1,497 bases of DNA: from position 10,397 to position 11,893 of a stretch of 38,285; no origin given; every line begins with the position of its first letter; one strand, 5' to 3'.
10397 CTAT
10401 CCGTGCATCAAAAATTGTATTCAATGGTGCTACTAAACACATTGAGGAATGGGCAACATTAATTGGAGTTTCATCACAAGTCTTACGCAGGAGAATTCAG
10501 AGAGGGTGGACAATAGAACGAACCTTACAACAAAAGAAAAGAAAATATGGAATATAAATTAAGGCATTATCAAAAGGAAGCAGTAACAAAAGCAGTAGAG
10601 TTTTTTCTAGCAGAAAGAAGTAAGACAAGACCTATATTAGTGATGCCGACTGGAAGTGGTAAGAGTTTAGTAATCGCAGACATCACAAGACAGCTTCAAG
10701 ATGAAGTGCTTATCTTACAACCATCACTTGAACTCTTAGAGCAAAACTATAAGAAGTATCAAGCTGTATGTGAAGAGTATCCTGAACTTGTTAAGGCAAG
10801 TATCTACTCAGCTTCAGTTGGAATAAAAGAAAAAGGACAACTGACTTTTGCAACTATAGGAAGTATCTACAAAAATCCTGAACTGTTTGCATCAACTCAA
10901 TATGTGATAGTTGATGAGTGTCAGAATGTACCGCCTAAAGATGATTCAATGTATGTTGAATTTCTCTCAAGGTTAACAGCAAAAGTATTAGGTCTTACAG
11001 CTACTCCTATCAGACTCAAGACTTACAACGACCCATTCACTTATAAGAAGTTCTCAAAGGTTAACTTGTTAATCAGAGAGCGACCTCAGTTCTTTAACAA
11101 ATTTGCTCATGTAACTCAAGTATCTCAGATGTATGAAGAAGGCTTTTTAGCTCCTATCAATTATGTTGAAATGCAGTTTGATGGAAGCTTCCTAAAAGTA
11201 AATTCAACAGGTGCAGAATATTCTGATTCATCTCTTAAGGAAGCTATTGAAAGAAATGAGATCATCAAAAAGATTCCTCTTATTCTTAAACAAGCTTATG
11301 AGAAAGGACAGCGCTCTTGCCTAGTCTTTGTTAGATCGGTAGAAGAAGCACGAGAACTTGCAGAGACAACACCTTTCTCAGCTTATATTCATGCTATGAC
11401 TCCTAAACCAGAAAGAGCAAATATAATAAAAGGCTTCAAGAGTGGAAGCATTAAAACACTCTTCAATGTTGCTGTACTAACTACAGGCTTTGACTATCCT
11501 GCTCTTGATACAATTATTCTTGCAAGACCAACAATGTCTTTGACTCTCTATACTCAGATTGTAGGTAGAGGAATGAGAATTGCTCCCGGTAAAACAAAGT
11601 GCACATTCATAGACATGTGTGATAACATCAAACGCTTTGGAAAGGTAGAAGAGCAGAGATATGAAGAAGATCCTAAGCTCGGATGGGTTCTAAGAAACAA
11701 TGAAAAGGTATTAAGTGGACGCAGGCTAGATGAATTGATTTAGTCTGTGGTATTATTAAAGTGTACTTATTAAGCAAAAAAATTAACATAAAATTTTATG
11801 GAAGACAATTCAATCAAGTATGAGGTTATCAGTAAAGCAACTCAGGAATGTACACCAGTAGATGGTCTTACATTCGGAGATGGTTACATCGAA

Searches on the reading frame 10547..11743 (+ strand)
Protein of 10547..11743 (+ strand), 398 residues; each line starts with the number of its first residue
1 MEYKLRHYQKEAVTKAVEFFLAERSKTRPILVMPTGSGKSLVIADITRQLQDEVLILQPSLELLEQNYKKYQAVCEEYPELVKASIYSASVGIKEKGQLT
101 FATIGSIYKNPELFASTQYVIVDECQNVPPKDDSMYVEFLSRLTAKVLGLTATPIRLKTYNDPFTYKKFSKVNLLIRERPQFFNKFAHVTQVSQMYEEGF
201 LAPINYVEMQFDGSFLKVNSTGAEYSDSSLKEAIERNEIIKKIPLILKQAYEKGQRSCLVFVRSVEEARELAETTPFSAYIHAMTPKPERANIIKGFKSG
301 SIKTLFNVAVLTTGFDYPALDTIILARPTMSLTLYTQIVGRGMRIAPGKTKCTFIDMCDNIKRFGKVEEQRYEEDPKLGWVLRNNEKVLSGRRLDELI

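Call 22: search_protein_families(library=phrogs, proteins=[window:10547-11743:+], max_evalue=0.001)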
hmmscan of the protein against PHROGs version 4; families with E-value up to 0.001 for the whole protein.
window:10547-11743:+ (398 aa): 7 families
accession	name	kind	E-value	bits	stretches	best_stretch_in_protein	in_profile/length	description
phrog_16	-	DNA, RNA and nucleotide metabolism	3.2e-78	264.9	1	1-368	269-612/986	DNA helicase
phrog_16259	-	DNA, RNA and nucleotide metabolism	1.5e-14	55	1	2-127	115-235/330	DNA helicase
phrog_9690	-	DNA, RNA and nucleotide metabolism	1e-13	52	1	108-362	32-273/306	DNA helicase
phrog_62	-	DNA, RNA and nucleotide metabolism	1.7e-11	43.4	1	240-344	988-1096/1881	DNA helicase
phrog_16694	-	unknown function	1.2e-09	37.8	1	306-357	621-674/1010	-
phrog_6819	-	DNA, RNA and nucleotide metabolism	3.8e-09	36.5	1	13-133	25-151/645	Holliday junction branch migration helicase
phrog_2488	-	DNA, RNA and nucleotide metabolism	3.8e-08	33.5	1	4-53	18-65/579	DNA helicase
